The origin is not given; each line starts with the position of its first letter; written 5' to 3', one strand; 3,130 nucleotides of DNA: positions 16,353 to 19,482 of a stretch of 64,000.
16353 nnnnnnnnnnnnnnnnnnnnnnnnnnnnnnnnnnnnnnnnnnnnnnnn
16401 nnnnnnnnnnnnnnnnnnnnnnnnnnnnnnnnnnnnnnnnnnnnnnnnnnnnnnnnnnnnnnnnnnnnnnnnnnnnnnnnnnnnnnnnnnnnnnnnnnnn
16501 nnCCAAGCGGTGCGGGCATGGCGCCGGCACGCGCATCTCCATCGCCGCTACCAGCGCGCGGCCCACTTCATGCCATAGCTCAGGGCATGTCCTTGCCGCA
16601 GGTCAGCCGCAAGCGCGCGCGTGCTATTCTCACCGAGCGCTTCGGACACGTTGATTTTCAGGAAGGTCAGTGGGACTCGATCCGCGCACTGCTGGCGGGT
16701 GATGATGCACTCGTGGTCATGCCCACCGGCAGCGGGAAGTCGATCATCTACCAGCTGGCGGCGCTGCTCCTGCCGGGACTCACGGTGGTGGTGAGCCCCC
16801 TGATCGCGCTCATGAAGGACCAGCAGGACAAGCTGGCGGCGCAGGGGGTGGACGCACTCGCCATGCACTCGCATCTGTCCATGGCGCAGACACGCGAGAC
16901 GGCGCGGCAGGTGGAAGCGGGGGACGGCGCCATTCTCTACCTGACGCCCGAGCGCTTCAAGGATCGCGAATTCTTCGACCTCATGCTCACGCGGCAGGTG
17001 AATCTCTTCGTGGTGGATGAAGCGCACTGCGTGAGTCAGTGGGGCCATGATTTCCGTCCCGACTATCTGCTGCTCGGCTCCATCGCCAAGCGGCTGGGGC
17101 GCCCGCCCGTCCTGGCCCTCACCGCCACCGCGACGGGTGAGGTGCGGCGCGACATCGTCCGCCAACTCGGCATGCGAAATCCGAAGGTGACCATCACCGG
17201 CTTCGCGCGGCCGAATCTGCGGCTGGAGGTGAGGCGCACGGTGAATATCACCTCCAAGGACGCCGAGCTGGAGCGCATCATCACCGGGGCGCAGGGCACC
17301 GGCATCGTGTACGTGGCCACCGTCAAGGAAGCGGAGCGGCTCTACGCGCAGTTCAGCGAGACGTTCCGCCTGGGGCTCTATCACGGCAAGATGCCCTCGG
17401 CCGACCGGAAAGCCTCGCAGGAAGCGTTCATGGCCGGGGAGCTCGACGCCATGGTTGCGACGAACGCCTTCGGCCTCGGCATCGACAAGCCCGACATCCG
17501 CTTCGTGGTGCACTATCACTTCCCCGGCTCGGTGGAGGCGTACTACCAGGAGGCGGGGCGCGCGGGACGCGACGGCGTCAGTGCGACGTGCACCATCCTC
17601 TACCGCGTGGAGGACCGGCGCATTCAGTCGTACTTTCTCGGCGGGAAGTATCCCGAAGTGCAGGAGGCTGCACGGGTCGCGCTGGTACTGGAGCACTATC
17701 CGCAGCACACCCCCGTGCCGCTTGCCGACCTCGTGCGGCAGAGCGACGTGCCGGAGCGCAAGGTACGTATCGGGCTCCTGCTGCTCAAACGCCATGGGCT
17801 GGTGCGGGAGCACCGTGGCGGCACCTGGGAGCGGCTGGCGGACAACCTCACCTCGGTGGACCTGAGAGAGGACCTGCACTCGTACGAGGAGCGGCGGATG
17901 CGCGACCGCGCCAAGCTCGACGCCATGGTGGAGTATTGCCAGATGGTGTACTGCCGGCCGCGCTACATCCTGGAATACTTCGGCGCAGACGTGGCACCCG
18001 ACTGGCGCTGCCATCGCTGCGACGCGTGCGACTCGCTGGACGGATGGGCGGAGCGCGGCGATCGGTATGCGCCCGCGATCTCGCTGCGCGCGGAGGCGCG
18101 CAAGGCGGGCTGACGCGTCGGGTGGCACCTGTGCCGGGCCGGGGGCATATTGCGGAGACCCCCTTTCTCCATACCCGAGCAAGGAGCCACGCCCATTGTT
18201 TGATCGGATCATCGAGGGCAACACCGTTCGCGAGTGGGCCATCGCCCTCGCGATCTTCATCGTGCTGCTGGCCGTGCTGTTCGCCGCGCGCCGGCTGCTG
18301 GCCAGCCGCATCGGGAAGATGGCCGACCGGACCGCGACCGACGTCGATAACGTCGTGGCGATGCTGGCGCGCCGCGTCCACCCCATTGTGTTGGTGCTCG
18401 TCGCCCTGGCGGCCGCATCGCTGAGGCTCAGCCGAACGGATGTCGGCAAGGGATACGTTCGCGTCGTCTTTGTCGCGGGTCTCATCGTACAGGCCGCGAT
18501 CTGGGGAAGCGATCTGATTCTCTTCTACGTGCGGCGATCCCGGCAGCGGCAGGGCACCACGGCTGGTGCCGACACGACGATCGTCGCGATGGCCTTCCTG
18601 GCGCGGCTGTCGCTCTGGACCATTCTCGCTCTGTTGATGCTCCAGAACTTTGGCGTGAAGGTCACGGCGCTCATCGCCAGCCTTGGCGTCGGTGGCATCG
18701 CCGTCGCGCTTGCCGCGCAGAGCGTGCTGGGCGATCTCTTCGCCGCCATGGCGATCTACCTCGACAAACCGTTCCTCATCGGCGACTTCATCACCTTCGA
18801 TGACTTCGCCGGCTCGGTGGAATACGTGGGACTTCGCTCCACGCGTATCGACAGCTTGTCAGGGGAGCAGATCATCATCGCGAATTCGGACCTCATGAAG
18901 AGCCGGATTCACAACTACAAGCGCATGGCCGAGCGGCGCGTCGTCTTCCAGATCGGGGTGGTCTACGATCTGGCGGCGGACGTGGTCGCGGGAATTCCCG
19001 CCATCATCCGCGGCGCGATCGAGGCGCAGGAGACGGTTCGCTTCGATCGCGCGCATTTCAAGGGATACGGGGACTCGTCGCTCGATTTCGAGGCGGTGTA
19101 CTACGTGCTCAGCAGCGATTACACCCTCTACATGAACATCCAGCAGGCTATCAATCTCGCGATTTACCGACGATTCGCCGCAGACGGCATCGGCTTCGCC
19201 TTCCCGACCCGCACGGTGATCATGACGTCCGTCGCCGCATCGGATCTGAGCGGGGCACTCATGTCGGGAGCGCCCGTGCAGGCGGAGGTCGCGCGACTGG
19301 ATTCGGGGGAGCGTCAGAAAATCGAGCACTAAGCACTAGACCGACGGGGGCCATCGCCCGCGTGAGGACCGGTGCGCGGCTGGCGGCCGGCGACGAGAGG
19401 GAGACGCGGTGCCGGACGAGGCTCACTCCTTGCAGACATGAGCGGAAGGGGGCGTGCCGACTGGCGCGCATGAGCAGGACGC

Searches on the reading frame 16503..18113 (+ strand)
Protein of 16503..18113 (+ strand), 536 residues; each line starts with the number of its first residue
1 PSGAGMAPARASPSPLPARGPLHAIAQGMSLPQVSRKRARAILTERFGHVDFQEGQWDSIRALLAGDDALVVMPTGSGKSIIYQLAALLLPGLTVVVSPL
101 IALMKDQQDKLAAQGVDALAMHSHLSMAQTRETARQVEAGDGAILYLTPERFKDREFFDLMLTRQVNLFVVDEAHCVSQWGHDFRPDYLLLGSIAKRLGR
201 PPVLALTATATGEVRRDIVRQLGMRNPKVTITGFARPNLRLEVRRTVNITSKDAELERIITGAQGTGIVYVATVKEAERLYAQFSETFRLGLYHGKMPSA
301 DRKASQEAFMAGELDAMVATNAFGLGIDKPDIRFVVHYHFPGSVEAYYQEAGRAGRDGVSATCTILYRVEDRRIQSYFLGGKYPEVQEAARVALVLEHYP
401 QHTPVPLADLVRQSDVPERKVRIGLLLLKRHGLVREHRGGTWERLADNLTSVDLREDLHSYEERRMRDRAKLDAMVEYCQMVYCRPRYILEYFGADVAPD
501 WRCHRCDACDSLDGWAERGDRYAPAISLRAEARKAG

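Call 76: search_protein_families(library=pfam, proteins=[window:16503-18113:+], max_evalue=0.0001)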
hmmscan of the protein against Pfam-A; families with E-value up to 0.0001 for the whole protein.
window:16503-18113:+ (536 aa): 5 families
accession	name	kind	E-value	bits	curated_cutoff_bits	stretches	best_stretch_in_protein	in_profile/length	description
PF00270.35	DEAD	-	2.2e-26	93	26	1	55-214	3-164/167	DEAD/DEAH box helicase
PF00271.37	Helicase_C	-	5.2e-22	78.6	23.5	1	254-358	4-110/110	Helicase conserved C-terminal domain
PF16124.10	RecQ_Zn_bind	-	7.4e-12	46.3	25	1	460-509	16-65/66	RecQ zinc-binding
PF04851.21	ResIII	-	1.4e-06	28.7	22.5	1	59-209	11-161/164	Type III restriction enzyme, res subunit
PF22590.2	Cas3-like_C_2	-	8.7e-06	26.4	27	0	265-357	3-104/106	CRISPR-associated nuclease/helicase Cas3, C-terminal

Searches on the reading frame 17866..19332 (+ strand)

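Call 76: search_protein_families(library=pfam, proteins=[window:17866-19332:+], max_evalue=0.0001)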
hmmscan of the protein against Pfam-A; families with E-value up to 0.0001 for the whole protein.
window:17866-19332:+ (488 aa): 3 families
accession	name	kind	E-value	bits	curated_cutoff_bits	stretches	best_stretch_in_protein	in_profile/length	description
PF00924.24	MS_channel_2nd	-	1.8e-20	73.2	20.2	1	287-353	2-68/68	Mechanosensitive ion channel, beta-domain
PF21088.3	MS_channel_1st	-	1.5e-07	31.7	23.1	1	246-285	3-42/42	Mechanosensitive ion channel, transmembrane helices 2/3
PF21082.3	MS_channel_3rd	-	3.7e-07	30.9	21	1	359-444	1-88/88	Mechanosensitive ion channel MscS, C-terminal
